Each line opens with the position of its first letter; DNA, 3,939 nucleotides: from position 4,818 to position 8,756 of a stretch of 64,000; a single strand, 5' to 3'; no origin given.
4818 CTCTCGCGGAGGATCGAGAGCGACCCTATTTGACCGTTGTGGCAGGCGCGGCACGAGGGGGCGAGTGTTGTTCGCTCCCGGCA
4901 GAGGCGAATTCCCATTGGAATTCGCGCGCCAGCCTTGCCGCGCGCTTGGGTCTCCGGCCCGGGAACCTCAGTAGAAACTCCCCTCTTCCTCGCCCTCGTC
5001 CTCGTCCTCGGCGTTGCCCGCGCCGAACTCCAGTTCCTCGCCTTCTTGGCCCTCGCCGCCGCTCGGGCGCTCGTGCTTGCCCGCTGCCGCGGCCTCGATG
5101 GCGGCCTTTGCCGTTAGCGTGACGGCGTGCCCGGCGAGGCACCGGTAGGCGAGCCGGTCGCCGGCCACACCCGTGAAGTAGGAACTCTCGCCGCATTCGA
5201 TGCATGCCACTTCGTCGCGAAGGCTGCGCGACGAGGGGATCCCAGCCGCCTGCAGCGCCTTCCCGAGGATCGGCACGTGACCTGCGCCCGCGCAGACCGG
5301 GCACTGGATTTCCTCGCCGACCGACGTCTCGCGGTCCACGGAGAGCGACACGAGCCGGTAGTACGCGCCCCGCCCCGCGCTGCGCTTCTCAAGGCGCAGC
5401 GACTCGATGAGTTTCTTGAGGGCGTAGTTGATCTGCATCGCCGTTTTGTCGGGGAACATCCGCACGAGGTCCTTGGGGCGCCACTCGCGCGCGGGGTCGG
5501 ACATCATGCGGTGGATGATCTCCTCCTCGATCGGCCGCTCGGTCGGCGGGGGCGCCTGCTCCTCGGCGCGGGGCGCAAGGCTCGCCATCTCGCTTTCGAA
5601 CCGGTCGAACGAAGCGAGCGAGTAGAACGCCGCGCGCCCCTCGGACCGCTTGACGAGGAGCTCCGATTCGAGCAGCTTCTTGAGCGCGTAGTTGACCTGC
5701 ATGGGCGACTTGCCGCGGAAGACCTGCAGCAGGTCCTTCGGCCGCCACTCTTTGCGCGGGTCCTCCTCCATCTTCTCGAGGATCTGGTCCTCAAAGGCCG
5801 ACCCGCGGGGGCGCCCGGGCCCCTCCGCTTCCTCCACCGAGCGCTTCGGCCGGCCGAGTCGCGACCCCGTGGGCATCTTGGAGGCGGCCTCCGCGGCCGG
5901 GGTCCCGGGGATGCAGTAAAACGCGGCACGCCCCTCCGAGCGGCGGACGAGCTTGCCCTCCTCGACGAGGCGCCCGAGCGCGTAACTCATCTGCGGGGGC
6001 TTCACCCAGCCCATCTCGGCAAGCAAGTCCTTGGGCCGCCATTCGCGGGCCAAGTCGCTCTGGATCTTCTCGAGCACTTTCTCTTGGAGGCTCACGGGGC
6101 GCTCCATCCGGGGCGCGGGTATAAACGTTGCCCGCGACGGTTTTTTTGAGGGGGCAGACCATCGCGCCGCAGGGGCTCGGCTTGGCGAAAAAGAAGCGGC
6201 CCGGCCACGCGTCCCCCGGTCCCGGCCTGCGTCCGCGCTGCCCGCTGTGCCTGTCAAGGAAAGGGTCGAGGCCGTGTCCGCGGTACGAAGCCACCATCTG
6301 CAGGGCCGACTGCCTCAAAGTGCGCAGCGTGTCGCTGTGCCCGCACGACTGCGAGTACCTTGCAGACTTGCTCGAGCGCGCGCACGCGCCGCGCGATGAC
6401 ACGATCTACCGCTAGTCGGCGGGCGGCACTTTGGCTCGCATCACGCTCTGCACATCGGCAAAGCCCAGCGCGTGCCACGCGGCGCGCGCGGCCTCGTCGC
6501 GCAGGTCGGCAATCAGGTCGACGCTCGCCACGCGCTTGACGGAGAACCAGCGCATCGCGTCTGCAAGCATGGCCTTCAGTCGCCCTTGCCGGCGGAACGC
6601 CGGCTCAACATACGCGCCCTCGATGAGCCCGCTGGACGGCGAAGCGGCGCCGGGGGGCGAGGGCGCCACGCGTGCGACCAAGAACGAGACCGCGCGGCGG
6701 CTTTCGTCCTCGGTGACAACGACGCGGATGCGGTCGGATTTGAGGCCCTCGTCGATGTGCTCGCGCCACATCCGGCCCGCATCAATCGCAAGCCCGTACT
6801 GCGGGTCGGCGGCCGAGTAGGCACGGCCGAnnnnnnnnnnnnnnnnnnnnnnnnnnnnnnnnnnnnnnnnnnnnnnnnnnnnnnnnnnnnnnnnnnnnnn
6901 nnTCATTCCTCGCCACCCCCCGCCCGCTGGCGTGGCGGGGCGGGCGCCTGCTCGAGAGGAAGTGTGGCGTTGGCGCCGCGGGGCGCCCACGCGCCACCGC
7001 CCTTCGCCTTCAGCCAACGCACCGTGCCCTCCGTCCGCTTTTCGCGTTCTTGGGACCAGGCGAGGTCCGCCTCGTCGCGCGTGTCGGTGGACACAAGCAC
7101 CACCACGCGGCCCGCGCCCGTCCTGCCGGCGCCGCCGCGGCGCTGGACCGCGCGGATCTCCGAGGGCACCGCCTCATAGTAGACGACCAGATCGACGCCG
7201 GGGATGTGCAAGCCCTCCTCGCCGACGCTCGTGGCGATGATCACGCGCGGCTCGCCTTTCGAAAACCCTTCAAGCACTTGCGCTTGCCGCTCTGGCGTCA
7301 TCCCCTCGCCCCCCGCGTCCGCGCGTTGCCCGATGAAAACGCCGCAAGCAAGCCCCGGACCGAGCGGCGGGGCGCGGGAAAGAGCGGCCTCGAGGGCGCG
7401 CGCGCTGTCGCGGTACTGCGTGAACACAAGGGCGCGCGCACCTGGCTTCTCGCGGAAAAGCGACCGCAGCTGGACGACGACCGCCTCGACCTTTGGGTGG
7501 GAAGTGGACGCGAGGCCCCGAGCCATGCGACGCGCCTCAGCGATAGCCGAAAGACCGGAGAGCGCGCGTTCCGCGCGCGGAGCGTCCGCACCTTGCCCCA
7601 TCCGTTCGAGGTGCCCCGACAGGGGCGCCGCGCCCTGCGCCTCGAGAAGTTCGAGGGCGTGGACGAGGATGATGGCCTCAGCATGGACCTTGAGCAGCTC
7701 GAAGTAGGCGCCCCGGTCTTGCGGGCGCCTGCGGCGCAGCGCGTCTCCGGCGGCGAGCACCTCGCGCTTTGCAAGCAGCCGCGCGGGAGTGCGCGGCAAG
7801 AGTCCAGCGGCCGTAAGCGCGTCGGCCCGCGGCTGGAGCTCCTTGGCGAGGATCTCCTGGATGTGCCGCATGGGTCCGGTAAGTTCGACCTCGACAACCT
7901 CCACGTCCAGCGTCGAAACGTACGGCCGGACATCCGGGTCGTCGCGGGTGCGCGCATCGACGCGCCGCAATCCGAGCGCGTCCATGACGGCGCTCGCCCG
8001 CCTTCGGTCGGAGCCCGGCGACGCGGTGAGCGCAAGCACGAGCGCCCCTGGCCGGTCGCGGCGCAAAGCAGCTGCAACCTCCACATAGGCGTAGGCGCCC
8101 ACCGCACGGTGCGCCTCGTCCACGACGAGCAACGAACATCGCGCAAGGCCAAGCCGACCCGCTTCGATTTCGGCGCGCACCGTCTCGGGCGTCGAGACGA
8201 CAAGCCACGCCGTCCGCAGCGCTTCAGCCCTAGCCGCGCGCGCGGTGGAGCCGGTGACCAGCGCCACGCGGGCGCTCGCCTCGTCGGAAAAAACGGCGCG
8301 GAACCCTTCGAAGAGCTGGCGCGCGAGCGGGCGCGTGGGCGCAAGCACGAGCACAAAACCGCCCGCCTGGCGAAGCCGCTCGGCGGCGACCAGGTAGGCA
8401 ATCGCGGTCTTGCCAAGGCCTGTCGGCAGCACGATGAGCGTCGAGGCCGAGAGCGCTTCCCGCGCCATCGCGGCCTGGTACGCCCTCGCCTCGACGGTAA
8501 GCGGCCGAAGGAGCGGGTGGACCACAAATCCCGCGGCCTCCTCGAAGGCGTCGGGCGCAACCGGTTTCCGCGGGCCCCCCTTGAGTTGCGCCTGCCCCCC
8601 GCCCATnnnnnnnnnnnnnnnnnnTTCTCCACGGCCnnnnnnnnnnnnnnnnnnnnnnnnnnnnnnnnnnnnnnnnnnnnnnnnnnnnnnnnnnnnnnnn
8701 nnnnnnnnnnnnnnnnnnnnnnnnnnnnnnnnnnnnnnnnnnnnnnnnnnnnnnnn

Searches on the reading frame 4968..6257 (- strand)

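Call 17: search_protein_families(library=pfam, proteins=[window:4968-6257:-], max_evalue=0.001)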
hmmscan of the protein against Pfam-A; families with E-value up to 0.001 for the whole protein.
window:4968-6257:- (429 aa): 4 families
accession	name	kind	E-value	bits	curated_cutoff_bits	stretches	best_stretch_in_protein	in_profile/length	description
PF08679.17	DsrD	-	2.1e-07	31.5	24.2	0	262-300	22-60/65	Dissimilatory sulfite reductase D (DsrD)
PF07848.18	PaaX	-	3e-05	24.6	24.8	0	92-114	42-64/70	PaaX-like protein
PF05158.18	RNA_pol_Rpc34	-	0.00023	21.2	28.4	0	55-131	9-85/332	RNA polymerase Rpc34 subunit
PF24266.1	HTH_HVO_0163_N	-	0.00062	20.2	31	0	187-222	32-67/70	HVO_0163, N-terminal HTH domain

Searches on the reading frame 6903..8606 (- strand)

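Call 17: search_protein_families(library=pfam, proteins=[window:6903-8606:-], max_evalue=0.001)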
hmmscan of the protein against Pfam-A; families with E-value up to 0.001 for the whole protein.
window:6903-8606:- (567 aa): 5 families
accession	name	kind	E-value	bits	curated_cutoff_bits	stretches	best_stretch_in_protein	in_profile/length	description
PF00270.35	DEAD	-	2.2e-25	89.8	26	1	42-199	2-162/167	DEAD/DEAH box helicase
PF04851.21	ResIII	-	2.7e-17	63.6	22.5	1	39-197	3-162/164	Type III restriction enzyme, res subunit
PF00271.37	Helicase_C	-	1.8e-16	60.8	23.5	1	379-497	5-110/110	Helicase conserved C-terminal domain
PF21210.2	RNA_helicase_helical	-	4.2e-09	36.9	27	1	263-342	10-88/108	Putative ATP-dependent RNA helicase, helical bundle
PF13604.12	AAA_30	-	0.00032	20.9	27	1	42-166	4-98/191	AAA domain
